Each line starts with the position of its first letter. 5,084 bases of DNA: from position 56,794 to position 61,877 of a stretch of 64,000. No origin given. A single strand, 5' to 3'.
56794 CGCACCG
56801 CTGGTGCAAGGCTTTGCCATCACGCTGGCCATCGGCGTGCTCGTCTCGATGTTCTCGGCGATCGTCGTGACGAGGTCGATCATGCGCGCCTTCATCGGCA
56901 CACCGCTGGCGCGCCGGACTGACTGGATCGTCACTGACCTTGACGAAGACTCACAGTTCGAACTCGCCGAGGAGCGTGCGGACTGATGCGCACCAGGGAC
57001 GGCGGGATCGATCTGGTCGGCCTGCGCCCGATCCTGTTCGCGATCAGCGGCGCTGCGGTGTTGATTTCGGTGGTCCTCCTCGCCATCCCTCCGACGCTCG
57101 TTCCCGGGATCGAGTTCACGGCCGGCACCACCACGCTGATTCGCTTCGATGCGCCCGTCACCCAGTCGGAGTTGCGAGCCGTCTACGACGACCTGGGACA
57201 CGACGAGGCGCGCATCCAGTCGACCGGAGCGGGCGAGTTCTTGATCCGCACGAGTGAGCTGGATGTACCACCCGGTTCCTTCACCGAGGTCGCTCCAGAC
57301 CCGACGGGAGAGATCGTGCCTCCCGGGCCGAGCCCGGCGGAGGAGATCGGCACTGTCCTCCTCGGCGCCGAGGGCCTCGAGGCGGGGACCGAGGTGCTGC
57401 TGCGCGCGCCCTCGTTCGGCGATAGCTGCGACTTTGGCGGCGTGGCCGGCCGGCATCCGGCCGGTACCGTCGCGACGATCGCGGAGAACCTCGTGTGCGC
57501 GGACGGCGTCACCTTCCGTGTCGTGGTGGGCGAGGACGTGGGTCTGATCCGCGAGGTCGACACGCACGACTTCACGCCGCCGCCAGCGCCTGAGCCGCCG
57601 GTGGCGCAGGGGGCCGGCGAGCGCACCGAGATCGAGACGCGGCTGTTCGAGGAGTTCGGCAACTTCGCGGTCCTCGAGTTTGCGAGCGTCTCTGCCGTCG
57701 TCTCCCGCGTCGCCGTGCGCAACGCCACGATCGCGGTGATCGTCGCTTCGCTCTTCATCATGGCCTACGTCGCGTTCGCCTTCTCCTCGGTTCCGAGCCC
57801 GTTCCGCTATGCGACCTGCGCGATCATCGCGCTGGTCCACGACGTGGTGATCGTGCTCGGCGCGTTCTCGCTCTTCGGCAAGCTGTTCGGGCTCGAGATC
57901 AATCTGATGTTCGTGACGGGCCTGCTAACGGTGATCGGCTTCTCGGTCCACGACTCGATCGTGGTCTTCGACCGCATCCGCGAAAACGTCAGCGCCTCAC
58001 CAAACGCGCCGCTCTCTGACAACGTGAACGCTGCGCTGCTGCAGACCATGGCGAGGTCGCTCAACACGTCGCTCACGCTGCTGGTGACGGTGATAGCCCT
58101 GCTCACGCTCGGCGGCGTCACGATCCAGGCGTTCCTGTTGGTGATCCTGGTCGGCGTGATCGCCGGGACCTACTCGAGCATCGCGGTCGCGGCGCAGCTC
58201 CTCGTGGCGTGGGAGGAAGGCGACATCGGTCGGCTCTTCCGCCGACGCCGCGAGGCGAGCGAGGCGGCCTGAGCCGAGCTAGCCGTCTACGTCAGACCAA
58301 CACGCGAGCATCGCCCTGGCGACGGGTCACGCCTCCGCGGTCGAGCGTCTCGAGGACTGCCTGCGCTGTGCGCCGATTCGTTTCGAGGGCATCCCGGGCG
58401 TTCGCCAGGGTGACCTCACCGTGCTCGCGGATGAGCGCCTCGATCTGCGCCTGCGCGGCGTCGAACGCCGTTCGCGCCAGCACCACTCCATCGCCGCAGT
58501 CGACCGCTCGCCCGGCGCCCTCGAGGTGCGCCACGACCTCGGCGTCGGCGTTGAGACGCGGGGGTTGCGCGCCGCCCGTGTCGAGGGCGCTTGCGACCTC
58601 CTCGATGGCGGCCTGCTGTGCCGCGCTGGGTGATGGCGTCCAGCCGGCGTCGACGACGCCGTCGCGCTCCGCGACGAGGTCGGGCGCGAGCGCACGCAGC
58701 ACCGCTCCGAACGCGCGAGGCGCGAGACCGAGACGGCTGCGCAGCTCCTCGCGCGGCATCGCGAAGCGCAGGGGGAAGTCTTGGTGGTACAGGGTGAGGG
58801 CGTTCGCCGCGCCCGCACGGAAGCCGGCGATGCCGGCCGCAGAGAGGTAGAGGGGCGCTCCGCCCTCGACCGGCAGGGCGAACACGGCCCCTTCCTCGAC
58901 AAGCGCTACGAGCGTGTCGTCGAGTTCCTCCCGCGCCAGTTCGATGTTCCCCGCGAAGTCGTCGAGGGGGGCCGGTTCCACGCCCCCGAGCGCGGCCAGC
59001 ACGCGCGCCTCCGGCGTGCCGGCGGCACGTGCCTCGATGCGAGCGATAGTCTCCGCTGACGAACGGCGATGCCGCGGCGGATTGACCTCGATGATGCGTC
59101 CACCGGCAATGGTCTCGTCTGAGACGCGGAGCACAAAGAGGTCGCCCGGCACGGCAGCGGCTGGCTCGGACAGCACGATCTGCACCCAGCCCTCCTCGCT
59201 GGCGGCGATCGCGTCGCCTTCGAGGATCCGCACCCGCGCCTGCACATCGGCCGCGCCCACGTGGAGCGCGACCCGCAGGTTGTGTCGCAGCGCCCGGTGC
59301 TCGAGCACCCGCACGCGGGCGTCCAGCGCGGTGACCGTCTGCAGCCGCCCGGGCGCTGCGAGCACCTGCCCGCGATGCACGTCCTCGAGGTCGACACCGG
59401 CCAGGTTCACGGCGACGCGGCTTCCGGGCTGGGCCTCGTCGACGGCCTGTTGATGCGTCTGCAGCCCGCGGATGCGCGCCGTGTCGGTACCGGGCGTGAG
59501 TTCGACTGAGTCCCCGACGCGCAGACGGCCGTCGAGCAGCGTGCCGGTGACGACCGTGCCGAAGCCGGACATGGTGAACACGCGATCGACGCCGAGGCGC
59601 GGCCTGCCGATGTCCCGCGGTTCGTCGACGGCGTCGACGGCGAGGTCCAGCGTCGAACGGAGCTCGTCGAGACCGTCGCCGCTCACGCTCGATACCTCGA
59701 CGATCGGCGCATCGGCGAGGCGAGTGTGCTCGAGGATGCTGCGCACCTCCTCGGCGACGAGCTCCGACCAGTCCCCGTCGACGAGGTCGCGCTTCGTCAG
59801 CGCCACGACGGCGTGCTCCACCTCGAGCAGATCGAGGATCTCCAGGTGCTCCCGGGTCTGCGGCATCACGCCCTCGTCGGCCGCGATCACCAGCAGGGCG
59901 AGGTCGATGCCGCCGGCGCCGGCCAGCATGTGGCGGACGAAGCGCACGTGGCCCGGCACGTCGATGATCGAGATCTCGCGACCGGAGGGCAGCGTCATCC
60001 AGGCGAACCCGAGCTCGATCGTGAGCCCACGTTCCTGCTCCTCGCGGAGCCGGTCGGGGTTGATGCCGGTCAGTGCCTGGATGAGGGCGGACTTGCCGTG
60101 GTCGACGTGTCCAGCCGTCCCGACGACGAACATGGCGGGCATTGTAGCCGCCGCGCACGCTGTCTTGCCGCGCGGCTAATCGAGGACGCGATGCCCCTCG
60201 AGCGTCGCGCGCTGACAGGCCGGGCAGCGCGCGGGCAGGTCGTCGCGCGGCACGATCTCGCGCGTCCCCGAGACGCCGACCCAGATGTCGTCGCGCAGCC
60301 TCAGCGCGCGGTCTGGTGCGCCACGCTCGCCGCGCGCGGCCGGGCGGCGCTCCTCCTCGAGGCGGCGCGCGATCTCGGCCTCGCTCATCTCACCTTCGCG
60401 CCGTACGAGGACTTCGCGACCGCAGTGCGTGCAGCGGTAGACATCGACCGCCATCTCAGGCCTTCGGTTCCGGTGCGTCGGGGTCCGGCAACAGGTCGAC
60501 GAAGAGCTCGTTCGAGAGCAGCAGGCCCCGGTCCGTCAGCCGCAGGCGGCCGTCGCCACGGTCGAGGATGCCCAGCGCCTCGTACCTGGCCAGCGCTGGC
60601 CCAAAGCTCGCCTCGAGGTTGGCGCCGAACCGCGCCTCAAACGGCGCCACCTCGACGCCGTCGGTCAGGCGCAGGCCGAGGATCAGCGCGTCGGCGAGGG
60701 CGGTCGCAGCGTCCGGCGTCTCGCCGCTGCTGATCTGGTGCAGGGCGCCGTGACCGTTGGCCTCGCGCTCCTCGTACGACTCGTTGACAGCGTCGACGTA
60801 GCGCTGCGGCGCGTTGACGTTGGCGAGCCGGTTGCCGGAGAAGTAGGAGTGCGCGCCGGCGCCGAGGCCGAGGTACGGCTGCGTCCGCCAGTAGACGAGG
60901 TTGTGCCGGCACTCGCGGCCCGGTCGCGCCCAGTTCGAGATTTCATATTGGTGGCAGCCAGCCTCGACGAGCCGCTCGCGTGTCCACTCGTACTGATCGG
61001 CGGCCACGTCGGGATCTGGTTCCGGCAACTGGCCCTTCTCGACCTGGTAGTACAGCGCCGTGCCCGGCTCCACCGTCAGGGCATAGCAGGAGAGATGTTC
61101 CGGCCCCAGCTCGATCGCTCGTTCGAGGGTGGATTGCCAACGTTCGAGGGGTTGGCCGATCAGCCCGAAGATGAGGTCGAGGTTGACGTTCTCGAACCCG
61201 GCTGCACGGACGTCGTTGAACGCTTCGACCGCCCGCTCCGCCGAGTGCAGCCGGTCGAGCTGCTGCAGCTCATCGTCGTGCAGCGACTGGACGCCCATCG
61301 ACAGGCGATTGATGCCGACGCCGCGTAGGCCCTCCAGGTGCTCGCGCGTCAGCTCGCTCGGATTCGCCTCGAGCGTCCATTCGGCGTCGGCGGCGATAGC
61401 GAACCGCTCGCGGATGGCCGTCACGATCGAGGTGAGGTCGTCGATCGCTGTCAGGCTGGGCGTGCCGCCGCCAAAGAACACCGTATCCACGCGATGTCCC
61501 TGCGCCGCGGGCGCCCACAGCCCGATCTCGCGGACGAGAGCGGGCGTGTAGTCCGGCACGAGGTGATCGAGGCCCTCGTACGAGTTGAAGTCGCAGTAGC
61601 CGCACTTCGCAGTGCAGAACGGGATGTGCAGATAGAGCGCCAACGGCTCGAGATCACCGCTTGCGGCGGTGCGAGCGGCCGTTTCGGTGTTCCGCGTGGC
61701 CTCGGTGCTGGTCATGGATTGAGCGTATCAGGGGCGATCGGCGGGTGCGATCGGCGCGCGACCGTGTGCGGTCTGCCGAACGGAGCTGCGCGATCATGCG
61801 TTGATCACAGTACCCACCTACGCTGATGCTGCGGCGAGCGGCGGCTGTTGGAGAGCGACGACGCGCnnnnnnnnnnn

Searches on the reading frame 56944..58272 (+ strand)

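Call 61: search_protein_families(library=pfam, proteins=[window:56944-58272:+], max_evalue=0.00001)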
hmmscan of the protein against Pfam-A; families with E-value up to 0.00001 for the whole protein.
window:56944-58272:+ (442 aa): 1 family
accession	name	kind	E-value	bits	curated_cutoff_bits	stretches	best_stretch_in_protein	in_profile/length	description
PF02355.23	SecD_SecF_C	-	7.9e-50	169.3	20.5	1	234-425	6-188/189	Protein export membrane protein SecD/SecF, C-terminal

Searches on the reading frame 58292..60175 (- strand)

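Call 61: search_protein_families(library=pfam, proteins=[window:58292-60175:-], max_evalue=0.00001)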
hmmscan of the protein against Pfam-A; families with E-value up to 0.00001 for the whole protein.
window:58292-60175:- (627 aa): 6 families
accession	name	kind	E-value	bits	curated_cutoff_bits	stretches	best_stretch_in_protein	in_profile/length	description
PF00009.33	GTP_EFTU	-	2.5e-34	119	26.5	1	17-178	5-184/188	Elongation factor Tu GTP binding domain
PF03144.31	GTP_EFTU_D2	-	1.9e-16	60.7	30.3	1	206-273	1-73/73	Elongation factor Tu domain 2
PF09107.17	SelB-wing_3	-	1.3e-15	57.1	23.2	1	581-626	2-47/47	Elongation factor SelB, winged helix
PF25461.1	Beta-barrel_SelB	-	1e-12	48.6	27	1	287-368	5-80/80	Selenocysteine-specific elongation factor, beta-barrel domain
PF09106.17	SelB-wing_2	-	1.3e-08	35.2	22.3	1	459-497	3-43/57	Elongation factor SelB, winged helix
PF01926.29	MMR_HSR1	-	7.5e-07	29.7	21.9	1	18-118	2-103/113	50S ribosome-binding GTPase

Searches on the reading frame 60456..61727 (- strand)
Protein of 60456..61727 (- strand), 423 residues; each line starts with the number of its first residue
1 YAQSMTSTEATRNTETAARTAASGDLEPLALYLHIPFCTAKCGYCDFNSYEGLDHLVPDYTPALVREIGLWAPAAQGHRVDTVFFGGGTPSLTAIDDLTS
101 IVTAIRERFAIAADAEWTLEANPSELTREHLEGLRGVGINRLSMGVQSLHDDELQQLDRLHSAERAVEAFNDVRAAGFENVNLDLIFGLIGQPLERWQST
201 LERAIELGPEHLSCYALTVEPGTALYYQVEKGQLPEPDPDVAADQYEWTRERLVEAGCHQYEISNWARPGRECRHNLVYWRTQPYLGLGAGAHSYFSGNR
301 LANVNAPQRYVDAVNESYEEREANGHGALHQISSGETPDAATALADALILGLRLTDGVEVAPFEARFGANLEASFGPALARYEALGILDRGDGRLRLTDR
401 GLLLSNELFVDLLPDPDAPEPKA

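Call 61: search_protein_families(library=pfam, proteins=[window:60456-61727:-], max_evalue=0.00001)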
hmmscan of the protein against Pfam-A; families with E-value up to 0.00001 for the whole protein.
window:60456-61727:- (423 aa): 2 families
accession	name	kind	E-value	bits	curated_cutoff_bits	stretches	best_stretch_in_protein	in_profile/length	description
PF04055.27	Radical_SAM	-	2.4e-25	90.1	29.5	1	33-203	2-165/166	Radical SAM superfamily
PF06969.22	HemN_C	-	5.2e-16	58.9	24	1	342-404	5-67/67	HemN C-terminal domain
